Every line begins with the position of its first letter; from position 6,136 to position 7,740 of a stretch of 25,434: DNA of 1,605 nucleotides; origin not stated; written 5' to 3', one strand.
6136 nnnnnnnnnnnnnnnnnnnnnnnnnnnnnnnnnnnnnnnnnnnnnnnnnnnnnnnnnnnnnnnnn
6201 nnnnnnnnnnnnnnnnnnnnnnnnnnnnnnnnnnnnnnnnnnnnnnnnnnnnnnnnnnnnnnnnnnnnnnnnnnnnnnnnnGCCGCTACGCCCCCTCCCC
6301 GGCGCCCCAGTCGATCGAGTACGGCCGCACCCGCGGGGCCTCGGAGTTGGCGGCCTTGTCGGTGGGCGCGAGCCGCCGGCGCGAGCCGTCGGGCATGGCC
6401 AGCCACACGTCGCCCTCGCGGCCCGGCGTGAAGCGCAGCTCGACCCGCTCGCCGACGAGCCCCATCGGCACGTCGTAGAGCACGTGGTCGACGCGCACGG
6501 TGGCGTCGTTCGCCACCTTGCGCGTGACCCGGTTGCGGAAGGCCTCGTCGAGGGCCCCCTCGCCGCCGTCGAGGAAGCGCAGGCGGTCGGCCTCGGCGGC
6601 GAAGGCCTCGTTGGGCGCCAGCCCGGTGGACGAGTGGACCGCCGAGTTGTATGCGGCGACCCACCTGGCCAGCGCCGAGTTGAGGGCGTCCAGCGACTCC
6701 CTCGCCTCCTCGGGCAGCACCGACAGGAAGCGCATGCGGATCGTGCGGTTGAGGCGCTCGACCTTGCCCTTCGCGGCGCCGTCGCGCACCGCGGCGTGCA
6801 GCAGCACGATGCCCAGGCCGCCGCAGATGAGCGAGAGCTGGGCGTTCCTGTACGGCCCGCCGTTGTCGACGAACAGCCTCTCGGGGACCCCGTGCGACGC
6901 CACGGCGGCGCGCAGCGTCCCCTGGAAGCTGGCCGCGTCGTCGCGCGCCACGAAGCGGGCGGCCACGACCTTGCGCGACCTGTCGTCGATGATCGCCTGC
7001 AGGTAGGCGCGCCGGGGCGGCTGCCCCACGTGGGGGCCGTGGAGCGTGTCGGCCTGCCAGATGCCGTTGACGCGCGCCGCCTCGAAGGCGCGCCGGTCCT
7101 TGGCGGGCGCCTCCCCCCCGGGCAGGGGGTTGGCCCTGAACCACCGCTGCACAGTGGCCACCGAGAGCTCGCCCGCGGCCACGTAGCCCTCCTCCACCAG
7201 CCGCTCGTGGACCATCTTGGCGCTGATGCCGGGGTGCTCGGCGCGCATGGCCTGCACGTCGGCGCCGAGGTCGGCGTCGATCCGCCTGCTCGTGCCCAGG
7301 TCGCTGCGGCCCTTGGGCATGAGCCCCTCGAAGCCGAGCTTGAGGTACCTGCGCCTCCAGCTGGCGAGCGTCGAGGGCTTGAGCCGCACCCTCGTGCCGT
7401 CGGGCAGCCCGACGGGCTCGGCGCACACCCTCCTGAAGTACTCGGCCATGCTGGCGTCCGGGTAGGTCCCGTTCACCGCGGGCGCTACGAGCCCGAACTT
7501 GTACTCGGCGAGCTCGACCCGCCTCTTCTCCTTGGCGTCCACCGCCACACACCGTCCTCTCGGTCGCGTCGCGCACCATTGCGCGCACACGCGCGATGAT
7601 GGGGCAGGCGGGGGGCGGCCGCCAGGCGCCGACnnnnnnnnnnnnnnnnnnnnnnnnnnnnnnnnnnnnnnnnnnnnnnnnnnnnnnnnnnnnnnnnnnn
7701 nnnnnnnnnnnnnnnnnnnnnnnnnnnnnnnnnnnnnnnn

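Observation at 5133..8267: About 72% GC TniA/TniB-like transposon inserted into the tetR-HXXEE divergent promoter, with two unrecognised accessory genes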

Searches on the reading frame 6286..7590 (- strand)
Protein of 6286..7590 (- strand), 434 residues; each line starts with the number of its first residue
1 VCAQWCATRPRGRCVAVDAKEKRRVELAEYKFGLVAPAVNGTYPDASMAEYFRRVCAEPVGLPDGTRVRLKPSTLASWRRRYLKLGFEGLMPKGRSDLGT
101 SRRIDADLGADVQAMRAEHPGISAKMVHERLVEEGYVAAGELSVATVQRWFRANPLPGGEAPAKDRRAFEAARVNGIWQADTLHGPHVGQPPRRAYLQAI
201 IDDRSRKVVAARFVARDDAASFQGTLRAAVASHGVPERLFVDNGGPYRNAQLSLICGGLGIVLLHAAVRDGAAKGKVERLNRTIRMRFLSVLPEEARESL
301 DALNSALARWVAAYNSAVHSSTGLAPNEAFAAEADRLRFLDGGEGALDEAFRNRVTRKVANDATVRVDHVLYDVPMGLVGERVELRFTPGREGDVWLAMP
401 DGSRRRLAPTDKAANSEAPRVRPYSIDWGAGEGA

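Call 6: search_protein_families(library=pfam, proteins=[window:6286-7590:-], max_evalue=0.01)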
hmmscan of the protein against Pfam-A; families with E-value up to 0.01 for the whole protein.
window:6286-7590:- (434 aa): 6 families
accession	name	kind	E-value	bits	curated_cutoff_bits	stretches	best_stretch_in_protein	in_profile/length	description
PF00665.32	rve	-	3.1e-11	43.9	32.6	1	172-265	2-96/102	Integrase core domain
PF13565.12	HTH_32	-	2e-10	41.5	33.7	1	74-150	1-72/73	Homeodomain-like domain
PF22483.2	Mu-transpos_C_2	-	5.9e-07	29.6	27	1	352-390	9-47/73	Mu transposase, C-terminal domain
PF13683.12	rve_3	-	1.7e-05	24.9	26.5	1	265-317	7-56/67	Integrase core domain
PF13518.12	HTH_28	-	0.0015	19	25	1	68-95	22-49/52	Helix-turn-helix domain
PF13384.12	HTH_23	-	0.0088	16.3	24.6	0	67-90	26-49/50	Homeodomain-like domain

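Call 8: search_protein_families(library=ncbifam, proteins=[window:6286-7590:-], max_evalue=0.01)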
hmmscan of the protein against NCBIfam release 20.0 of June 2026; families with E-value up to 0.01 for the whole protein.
window:6286-7590:- (434 aa): 5 families
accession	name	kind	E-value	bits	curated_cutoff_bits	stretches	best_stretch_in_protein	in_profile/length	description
NF033577.2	transpos_IS481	equivalog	1.2e-46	159.6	224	1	67-326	22-280/284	IS481 family transposase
NF033594.2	transpos_ISNCY_2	equivalog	2.3e-18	66.5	250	1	72-374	24-328/368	ISNCY family transposase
NF033546.1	transpos_IS21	equivalog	9e-18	64.8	160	1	113-340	58-292/294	IS21 family transposase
NF033516.0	transpos_IS3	equivalog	2.2e-17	63.4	160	1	70-322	112-360/369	IS3 family transposase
NF033545.0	transpos_IS630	equivalog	2.3e-05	24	100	1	67-154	21-108/299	IS630 family transposase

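Call 11: find_related_loci(query=window:6286-7590:-, collection=genome_contigs, flank=6000)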
Query window:6286-7590:- (434 aa) in genome_contigs; peptide patterns used: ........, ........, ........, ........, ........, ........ (x = any residue, [..] = any of these).
86 stretches matched a pattern; 30 encode a relative of the query (tblastn E <= 1e-3); 30 distinct loci.
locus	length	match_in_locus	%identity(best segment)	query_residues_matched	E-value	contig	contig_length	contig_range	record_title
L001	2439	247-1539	89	2-432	0e+0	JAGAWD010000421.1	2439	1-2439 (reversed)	MAG: Olsenella sp. isolate RGIG8828 Water_deer_Ileum.Co__c190082, whole genome shotgun sequence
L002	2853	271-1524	87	16-432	0e+0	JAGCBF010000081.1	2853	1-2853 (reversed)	MAG: Atopobiaceae bacterium isolate RGIG9633 Yak_Jejunum-5__c75127, whole genome shotgun sequence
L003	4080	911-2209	78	3-433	0e+0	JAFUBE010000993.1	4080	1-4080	MAG: Eggerthellaceae bacterium isolate RGIG4335 Roe_deer_Jejunum-1__c225363, whole genome shotgun sequence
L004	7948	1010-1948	72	122-432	5e-152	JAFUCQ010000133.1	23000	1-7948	MAG: Atopobiaceae bacterium isolate RGIG4373 Roe_deer_Jejunum.Co__c456940, whole genome shotgun sequence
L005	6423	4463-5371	77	130-431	3e-138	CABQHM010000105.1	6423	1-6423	MAG TPA_asm: uncultured Coriobacteriales bacterium isolate MGYG-HGUT-00585 genome assembly, contig: GUT_GENOME017973_105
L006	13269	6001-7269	72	18-433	0e+0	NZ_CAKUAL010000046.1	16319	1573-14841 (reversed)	MAG: uncultured Ellagibacter sp. isolate REFINED_METABAT215_TOP10_CONTIGS_1500_ASSEMBLY_K77_MERGED__Hadza_MoBio_hadza-A-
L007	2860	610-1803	35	30-429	1e-87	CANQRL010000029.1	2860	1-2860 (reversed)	MAG: uncultured Bacilli bacterium isolate Lapin-008__bin44 genome assembly, contig: Lapin-008__NODE_29416_length_2860_co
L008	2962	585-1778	35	30-429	2e-87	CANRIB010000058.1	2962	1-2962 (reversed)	MAG: uncultured Bacilli bacterium isolate Lapin-022__bin92 genome assembly, contig: Lapin-022__NODE_33646_length_2962_co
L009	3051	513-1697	34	26-420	3e-84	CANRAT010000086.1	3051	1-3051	MAG: uncultured Bacilli bacterium isolate Lapin-016__bin53 genome assembly, contig: Lapin-016__NODE_33175_length_3051_co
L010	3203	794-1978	34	26-420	3e-83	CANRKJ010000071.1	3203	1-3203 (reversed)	MAG: uncultured Clostridia bacterium isolate Lapin-020__bin62 genome assembly, contig: Lapin-020__NODE_47761_length_3203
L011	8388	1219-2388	35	30-420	1e-82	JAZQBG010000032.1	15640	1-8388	MAG: Bacilli bacterium isolate T1900044641_TS20190107.MAGScoT_cleanbin_000040 SGB_1258_k141_1365400, whole genome shotgu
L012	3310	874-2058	34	26-420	6e-83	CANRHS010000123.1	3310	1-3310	MAG: uncultured Bacilli bacterium isolate Lapin-023__bin34 genome assembly, contig: Lapin-023__NODE_33932_length_3310_co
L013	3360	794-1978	34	26-420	8e-83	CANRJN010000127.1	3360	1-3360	MAG: uncultured Bacilli bacterium isolate Lapin-021__bin67 genome assembly, contig: Lapin-021__NODE_36665_length_3360_co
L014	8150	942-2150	33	26-429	7e-82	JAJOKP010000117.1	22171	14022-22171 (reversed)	MAG: Clostridiales bacterium isolate MAG-2163 c_000000000045, whole genome shotgun sequence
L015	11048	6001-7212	33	25-429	5e-81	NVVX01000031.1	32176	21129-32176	MAG: Alkaliphilus sp. isolate NORP52 Contig_source1383C_2900, whole genome shotgun sequence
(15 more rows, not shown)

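Call 31: search_dna_similar(query=window:6286-7590:-, collection=plasmids, mode=protein, max_rows=25)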
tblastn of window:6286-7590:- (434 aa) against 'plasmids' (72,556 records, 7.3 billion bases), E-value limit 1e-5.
Records with a match: 236; places in all: 275; records where one place covers at least 80% of the query: 57.
Best place of each record, by identity: <60% 236.
By first word of the organism name: Rhodococcus 21; Streptomyces 17; Pseudosulfitobacter 14; Sphingobium 13; Enterococcus 11; Sphingomonas 11; Acetobacter 11; Escherichia 11; Sinorhizobium 10; Dinoroseobacter 9; and 51 more.
By predicted mobility (MOB-suite, as given by PLSDB): non-mobilizable 104; mobilizable 71; conjugative 61.
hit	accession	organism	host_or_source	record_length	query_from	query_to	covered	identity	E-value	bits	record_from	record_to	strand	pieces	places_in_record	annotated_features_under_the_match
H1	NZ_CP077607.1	Clostridium tagluense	single colony,lamb meat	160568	22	429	94%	38.0%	4e-91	308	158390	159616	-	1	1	DDE-type integrase/transposase/recombinase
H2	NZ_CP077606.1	Clostridium tagluense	single colony,lamb meat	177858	22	429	94%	38.0%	4e-91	308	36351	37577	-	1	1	DDE-type integrase/transposase/recombinase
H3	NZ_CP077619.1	Clostridium estertheticum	single colony,bovine feces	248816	19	429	95%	37.2%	2e-89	303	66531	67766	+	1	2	DDE-type integrase/transposase/recombinase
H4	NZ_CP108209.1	Kitasatospora indigofera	-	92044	2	428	98%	32.7%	3e-32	137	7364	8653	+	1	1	DDE-type integrase/transposase/recombinase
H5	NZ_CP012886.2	Mycobacterium intracellulare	sputum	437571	1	429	99%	31.5%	1e-28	126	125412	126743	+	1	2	DDE-type integrase/transposase/recombinase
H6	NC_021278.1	Mycobacteroides abscessus subsp. bolletii 50594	-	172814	15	429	96%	32.3%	3e-28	125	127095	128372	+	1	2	DDE-type integrase/transposase/recombinase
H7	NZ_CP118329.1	Rhodococcus sp. DK17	pure culture,crude oil-contaminated soil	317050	9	423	96%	31.7%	1e-32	138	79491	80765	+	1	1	DDE-type integrase/transposase/recombinase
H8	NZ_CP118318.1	Rhodococcus sp. DK180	pure culture,crude oil-contaminated soil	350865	9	423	96%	31.7%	1e-32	138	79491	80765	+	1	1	DDE-type integrase/transposase/recombinase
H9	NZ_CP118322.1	Rhodococcus sp. DK176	pure culture,crude oil-contaminated soil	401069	9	423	96%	31.7%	1e-32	138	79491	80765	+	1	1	DDE-type integrase/transposase/recombinase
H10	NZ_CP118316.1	Rhodococcus sp. DK180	pure culture,crude oil-contaminated soil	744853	9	423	96%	31.7%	1e-32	138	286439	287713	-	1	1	DDE-type integrase/transposase/recombinase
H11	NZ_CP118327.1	Rhodococcus sp. DK17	pure culture,crude oil-contaminated soil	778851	9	423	96%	31.7%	1e-32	138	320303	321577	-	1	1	DDE-type integrase/transposase/recombinase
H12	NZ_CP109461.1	Streptomyces sp. NBC_01454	-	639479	26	428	93%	32.5%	3e-31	134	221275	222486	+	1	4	DDE-type integrase/transposase/recombinase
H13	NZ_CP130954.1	Rhodococcus opacus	cell culture,Sod-podzolic soil ...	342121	9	423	96%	31.5%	3e-32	137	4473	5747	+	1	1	DDE-type integrase/transposase/recombinase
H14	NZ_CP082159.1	Rhodococcus opacus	bacterial isolate,soil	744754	9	423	96%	31.5%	4e-32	137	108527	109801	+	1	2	DDE-type integrase/transposase/recombinase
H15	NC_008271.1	Rhodococcus jostii RHA1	-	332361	18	423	94%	31.4%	4e-33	139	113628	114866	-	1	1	DDE-type integrase/transposase/recombinase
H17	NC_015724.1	Cupriavidus necator N-1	soil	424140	26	423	92%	31.9%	5e-42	166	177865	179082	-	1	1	DDE-type integrase/transposase/recombinase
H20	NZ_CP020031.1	Geobacillus thermodenitrificans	-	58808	21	387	85%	34.1%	4e-56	207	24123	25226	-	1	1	IS481 family transposase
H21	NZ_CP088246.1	Metabacillus sp. B2-18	single cell,human skin swab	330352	5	426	97%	29.7%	3e-54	202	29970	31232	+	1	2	DDE-type integrase/transposase/recombinase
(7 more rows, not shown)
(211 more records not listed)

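Call 32: search_solved_structures(query=window:6286-7590:-, max_evalue=0.01)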
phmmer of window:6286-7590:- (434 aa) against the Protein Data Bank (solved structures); distinct sequences matched with E-value up to 0.01: 2.
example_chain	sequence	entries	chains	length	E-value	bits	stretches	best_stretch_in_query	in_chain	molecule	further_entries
5h7b_A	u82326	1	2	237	0.00036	23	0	181-208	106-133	Immunoglobulin G-binding protein A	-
5h7a_C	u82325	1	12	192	0.0051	19.2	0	181-208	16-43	Immunoglobulin G-binding protein A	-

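Call 34: get_annotated_region(hit=H1, flank=3000)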
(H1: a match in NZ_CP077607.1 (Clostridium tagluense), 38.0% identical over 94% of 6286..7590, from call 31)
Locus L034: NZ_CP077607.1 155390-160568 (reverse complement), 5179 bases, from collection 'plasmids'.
description: Clostridium tagluense strain CM008 plasmid pCM008-B, complete sequence
organism: Clostridium tagluense (NCBI taxid 360422)
taxonomy: Bacteria; Bacillota; Clostridia; Eubacteriales; Clostridiaceae; Clostridium; Clostridium tagluense
host: -; source: single colony,lamb meat; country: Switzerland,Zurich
typing (MOB-suite, as given by PLSDB): non-mobilizable
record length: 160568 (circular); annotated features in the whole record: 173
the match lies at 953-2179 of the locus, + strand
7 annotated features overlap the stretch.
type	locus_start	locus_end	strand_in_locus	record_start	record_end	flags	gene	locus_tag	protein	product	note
CDS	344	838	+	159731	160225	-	-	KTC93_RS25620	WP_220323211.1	DUF6431 domain-containing protein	-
CDS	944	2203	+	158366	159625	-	-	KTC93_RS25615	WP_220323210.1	DDE-type integrase/transposase/recombinase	GO:0015074 - DNA integration [Evidence IEA]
CDS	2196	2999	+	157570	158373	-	-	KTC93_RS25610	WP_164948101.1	AAA family ATPase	-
CDS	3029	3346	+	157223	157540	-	-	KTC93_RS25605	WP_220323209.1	DUF6618 family protein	-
CDS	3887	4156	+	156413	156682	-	-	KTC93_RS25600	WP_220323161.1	hypothetical protein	-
CDS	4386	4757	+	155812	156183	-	-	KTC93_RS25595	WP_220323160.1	hypothetical protein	-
CDS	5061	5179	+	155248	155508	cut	-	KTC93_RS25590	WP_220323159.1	hypothetical protein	-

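Call 35: get_annotated_region(hit=H4, flank=3000)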
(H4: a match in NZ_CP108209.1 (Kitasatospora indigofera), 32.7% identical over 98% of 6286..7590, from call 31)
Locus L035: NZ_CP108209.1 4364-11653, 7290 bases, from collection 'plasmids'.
description: Kitasatospora indigofera strain NBC_00106 plasmid unnamed1, complete sequence
organism: Kitasatospora indigofera (NCBI taxid 67307)
taxonomy: Bacteria; Actinomycetota; Actinomycetes; Kitasatosporales; Streptomycetaceae; Kitasatospora; Kitasatospora indigofera
host: -; source: -; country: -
typing (MOB-suite, as given by PLSDB): non-mobilizable
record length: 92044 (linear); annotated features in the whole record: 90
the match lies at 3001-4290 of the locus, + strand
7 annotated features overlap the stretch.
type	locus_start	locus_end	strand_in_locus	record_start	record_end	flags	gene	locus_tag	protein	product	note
CDS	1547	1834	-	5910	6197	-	-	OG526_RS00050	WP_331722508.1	hypothetical protein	-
CDS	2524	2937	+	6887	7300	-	-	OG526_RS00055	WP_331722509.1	helix-turn-helix domain-containing protein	-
CDS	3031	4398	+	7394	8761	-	-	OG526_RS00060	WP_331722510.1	DDE-type integrase/transposase/recombinase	GO:0015074 - DNA integration [Evidence IEA]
CDS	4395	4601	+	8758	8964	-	-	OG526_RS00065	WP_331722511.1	hypothetical protein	-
CDS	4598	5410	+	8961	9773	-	-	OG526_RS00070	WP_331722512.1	ExeA family protein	-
CDS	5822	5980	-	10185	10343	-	-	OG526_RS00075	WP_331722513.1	hypothetical protein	-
CDS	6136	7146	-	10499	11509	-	-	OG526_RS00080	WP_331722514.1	DUF6192 family protein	-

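Call 37: find_related_loci(query=window:6286-7590:-, collection=viral_contigs, flank=5000)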
Query window:6286-7590:- (434 aa) in viral_contigs; peptide patterns used: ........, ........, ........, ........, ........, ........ (x = any residue, [..] = any of these).
3 stretches matched a pattern, but none encodes a relative of the query by tblastn (E <= 1e-3).

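Call 38: find_related_loci(query=window:6286-7590:-, collection=metagenome_contigs, flank=3500)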
Query window:6286-7590:- (434 aa) in metagenome_contigs; peptide patterns used: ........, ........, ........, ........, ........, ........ (x = any residue, [..] = any of these).
182 stretches matched a pattern; 42 encode a relative of the query (tblastn E <= 1e-3); 42 distinct loci.
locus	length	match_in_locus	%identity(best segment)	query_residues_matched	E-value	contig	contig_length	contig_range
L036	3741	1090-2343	91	15-432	0e+0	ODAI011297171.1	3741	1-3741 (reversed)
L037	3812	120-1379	90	10-428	0e+0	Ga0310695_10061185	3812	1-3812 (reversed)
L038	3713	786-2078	89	2-432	0e+0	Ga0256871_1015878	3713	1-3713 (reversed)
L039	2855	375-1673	78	3-433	0e+0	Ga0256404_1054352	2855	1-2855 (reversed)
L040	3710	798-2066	79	10-430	0e+0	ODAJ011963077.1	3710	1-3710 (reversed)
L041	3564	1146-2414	79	10-430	0e+0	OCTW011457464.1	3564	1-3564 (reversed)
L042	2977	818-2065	75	17-431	0e+0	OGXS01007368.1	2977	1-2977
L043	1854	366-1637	71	17-433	0e+0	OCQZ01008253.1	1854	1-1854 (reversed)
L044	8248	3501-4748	74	17-431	0e+0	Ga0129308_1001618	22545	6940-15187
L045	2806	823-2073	68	16-431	0e+0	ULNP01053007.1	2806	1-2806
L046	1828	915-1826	89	10-312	0e+0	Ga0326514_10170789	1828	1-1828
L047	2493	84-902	80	163-433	2e-153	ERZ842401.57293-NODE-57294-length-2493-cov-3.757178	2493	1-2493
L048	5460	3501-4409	77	130-431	2e-138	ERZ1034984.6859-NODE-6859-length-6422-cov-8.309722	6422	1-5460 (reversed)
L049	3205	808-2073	44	7-428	2e-118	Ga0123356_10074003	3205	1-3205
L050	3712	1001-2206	38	21-420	2e-92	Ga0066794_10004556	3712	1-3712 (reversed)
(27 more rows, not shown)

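Call 66: get_annotated_region(hit=H20, flank=2500)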
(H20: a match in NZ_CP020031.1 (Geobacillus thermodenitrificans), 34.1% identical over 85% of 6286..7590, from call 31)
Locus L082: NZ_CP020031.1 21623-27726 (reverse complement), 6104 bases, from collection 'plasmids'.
description: Geobacillus thermodenitrificans strain T12 plasmid pGeo12a, complete sequence
organism: Geobacillus thermodenitrificans (NCBI taxid 33940)
taxonomy: Bacteria; Bacillota; Bacilli; Bacillales; Bacillaceae; Geobacillus; Geobacillus thermodenitrificans
host: -; source: -; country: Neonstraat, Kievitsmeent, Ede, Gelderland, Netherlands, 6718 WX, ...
typing (MOB-suite, as given by PLSDB): conjugative; relaxase MOBQ; mating-pair formation MPF_T
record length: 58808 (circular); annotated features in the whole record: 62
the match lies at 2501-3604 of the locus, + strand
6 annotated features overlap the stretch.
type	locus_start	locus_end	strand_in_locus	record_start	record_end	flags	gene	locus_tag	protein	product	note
CDS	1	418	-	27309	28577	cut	-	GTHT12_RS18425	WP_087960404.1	diaminopimelate decarboxylase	-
CDS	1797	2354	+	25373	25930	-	-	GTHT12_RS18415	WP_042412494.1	DUF6431 domain-containing protein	-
CDS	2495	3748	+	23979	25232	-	-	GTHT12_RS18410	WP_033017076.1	IS481 family transposase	-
CDS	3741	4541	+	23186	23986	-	-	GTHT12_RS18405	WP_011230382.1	AAA family ATPase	-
CDS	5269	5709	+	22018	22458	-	-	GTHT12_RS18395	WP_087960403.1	JAB domain-containing protein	-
CDS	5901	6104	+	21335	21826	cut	-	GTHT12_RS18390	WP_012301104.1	hypothetical protein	-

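Call 67: get_annotated_region(hit=H17, flank=2500)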
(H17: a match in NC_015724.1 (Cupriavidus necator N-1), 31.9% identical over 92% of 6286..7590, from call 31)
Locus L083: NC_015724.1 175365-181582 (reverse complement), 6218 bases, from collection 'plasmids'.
description: Cupriavidus necator N-1 plasmid pBB2, complete sequence
organism: Cupriavidus necator N-1 (NCBI taxid 1042878)
taxonomy: Bacteria; Pseudomonadota; Betaproteobacteria; Burkholderiales; Burkholderiaceae; Cupriavidus; Cupriavidus necator; Cupriavidus necator N-1
host: -; source: soil; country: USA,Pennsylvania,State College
typing (MOB-suite, as given by PLSDB): non-mobilizable; mating-pair formation MPF_T
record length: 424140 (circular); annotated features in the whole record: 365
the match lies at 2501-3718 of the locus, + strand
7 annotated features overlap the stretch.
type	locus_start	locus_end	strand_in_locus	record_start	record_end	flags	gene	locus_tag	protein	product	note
CDS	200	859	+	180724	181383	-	-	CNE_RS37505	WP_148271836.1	hypothetical protein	-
CDS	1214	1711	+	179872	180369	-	-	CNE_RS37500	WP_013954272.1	hypothetical protein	-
CDS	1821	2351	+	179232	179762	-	-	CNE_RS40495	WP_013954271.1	DUF6431 domain-containing protein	-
CDS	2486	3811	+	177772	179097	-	-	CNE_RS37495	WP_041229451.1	DDE-type integrase/transposase/recombinase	GO:0015074 - DNA integration [Evidence IEA]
CDS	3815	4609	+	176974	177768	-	-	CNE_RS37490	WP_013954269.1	ATP-binding protein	-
CDS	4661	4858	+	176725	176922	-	-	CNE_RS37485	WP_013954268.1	hypothetical protein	-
CDS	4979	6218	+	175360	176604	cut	-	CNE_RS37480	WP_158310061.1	serine protease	GO:0006508 - proteolysis [Evidence IEA]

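Call 68: get_annotated_region(hit=H21, flank=2500)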
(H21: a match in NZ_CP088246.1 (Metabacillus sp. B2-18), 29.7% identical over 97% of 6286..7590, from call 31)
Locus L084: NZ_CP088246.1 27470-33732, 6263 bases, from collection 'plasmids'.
description: Metabacillus sp. B2-18 plasmid pB218, complete sequence
organism: Metabacillus sp. B2-18 (NCBI taxid 2897333)
taxonomy: Bacteria; Bacillota; Bacilli; Bacillales; Bacillaceae; Metabacillus; Metabacillus sp. B2-18
host: -; source: single cell,human skin swab; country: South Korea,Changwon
typing (MOB-suite, as given by PLSDB): non-mobilizable
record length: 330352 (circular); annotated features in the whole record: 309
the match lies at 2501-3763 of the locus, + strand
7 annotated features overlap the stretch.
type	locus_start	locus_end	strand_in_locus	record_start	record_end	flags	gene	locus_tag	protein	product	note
CDS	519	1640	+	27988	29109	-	-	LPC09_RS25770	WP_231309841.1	hypothetical protein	-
CDS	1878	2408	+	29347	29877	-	-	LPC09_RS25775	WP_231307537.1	DUF6431 domain-containing protein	-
CDS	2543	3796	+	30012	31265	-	-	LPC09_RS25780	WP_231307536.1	DDE-type integrase/transposase/recombinase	GO:0015074 - DNA integration [Evidence IEA]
CDS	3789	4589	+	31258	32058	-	-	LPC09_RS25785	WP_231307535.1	AAA family ATPase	-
CDS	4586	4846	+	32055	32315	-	-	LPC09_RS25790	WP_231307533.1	hypothetical protein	-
CDS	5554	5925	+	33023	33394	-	-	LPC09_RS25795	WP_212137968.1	hypothetical protein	-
CDS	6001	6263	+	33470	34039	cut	-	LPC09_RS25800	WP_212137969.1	hypothetical protein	-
